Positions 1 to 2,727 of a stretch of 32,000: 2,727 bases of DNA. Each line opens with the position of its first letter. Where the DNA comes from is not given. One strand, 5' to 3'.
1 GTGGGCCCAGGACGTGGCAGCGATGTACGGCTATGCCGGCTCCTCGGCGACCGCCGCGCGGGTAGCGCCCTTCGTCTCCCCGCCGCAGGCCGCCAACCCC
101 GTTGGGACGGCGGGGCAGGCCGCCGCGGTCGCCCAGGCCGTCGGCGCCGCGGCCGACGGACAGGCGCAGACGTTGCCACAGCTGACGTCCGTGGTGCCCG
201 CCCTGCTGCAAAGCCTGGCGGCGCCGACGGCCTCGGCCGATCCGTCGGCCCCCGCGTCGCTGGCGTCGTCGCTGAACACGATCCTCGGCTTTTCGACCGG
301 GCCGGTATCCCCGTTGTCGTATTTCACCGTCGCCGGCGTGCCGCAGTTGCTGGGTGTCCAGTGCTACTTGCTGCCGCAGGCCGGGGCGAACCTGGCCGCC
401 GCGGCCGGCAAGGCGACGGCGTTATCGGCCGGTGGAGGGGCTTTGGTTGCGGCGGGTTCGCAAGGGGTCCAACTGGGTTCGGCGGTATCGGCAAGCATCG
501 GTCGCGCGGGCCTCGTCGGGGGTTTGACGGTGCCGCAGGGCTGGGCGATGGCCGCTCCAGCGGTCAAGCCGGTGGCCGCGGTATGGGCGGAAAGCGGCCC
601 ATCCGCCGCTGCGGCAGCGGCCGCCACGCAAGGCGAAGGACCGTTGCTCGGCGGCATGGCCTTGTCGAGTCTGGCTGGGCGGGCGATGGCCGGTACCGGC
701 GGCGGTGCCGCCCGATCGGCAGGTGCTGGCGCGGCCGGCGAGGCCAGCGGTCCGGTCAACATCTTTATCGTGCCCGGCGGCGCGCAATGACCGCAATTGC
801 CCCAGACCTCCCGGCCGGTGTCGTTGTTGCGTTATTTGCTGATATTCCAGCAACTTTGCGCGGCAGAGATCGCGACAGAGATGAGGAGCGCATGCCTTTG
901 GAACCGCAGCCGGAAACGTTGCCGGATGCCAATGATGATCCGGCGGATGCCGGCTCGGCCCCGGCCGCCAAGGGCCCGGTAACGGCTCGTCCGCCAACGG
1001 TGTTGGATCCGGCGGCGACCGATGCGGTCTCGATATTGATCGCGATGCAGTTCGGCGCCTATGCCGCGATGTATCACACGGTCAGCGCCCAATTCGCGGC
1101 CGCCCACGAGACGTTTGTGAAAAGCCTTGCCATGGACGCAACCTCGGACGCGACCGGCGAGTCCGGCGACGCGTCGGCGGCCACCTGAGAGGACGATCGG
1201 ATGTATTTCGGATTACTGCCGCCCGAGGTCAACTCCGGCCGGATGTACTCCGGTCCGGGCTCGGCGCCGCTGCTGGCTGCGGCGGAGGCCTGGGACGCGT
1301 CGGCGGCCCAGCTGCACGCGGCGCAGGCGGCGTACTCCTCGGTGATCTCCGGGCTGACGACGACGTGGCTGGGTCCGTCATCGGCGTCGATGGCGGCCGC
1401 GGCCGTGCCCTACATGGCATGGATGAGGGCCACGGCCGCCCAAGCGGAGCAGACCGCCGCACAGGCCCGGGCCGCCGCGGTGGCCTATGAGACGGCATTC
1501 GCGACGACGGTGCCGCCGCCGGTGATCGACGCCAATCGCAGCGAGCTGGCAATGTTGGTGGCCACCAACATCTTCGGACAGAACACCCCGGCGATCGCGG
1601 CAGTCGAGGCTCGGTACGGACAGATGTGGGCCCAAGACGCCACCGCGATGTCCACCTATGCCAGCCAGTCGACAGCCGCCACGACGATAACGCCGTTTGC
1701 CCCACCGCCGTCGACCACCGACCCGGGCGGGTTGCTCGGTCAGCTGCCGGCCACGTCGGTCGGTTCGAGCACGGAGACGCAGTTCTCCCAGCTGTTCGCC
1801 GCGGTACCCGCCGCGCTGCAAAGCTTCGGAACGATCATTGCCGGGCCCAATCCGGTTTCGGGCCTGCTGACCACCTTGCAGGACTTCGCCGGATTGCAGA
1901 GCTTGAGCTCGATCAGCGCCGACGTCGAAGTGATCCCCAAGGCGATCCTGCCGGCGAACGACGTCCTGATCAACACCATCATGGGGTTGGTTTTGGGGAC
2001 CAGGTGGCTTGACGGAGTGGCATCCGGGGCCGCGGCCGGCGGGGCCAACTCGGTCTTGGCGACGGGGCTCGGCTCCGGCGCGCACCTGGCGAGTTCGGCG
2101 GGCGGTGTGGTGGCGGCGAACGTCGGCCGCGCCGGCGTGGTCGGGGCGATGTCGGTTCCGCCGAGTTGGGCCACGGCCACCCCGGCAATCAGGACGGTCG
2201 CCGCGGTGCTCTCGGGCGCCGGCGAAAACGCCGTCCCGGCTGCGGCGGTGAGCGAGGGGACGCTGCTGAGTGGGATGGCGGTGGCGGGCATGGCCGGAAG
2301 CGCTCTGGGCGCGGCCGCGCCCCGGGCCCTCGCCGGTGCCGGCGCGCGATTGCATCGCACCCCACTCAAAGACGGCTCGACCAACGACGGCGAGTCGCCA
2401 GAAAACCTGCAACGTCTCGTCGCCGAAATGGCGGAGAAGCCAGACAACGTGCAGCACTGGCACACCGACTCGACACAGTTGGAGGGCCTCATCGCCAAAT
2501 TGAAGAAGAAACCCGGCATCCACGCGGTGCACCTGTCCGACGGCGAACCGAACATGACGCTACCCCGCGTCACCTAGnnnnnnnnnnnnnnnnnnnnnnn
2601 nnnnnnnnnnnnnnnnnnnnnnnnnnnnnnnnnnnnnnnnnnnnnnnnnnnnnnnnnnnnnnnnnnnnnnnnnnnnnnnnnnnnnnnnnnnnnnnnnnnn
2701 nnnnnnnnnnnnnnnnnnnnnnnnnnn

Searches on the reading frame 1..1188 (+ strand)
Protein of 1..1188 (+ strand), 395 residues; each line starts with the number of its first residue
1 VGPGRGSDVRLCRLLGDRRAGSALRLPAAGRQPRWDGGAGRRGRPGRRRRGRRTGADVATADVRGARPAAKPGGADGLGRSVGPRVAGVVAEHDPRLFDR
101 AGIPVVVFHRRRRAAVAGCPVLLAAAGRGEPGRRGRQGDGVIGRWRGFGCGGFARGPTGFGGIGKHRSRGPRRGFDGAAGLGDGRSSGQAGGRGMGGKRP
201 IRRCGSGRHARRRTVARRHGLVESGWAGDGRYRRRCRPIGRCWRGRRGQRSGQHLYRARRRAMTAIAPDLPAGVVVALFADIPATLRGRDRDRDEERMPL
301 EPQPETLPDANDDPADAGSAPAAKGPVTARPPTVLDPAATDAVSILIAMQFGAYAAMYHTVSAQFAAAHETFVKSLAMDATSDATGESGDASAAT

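Call 55: search_protein_families(library=pfam, proteins=[window:1-1188:+], max_evalue=0.001)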
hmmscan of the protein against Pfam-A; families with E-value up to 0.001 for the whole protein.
window:1-1188:+ (395 aa): 1 family
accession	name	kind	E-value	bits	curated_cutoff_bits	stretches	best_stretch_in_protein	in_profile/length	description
PF00934.25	PE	-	2.4e-13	50.6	22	1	303-385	4-86/91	PE family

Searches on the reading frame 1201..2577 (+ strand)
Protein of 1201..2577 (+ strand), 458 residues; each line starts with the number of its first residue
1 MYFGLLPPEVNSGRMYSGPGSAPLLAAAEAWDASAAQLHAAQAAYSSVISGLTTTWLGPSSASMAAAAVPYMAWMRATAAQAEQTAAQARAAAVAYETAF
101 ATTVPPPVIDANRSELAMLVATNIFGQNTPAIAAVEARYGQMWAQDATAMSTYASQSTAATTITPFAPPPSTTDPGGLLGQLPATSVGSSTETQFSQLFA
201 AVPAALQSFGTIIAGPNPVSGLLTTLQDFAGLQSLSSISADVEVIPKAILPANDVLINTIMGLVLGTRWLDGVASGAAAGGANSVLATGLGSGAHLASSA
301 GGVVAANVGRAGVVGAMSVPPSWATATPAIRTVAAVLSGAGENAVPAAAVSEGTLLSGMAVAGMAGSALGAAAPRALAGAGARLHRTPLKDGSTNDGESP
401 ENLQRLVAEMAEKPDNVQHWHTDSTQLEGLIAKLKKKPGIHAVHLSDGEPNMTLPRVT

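Call 55: search_protein_families(library=pfam, proteins=[window:1201-2577:+], max_evalue=0.001)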
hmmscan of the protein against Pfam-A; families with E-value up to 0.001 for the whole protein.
window:1201-2577:+ (458 aa): 2 families
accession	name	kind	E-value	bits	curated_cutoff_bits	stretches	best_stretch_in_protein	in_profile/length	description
PF00823.25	PPE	-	5.2e-65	218.9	26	1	3-162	2-163/165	PPE family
PF12484.13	PPE-SVP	-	2.5e-11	44.8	23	1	305-376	1-70/80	PPE-SVP subfamily C-terminal region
